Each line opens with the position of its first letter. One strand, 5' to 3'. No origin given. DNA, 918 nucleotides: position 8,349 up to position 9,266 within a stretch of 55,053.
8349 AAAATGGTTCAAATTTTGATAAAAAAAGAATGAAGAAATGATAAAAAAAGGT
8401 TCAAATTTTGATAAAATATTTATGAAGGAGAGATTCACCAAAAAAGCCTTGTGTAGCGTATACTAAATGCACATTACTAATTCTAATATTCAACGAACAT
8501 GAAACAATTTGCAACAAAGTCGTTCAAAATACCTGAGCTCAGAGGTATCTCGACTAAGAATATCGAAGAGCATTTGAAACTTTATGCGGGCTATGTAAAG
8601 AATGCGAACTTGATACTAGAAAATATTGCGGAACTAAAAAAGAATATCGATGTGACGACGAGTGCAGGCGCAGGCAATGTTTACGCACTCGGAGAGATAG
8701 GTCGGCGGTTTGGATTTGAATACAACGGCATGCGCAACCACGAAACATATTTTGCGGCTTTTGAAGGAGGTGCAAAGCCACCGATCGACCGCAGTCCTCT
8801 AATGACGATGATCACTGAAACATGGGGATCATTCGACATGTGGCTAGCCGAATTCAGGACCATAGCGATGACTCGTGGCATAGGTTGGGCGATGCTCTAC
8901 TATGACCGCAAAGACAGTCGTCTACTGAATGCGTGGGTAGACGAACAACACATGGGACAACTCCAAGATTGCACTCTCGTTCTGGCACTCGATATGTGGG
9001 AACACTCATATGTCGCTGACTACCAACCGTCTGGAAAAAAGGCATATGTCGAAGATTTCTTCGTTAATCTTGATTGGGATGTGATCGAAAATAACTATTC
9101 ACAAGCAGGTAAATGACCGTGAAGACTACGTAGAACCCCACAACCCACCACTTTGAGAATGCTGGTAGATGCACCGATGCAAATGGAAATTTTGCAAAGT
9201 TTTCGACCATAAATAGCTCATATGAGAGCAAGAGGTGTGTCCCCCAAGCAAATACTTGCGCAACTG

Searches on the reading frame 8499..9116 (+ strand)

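Call 79: search_protein_families(library=pfam, proteins=[window:8499-9116:+], max_evalue=0.001)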
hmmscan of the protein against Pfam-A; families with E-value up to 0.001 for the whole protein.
window:8499-9116:+ (205 aa): 1 family
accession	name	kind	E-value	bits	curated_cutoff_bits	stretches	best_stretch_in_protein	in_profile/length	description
PF02777.23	Sod_Fe_C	-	6.8e-21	74.7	20.9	1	100-198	4-101/102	Iron/manganese superoxide dismutases, C-terminal domain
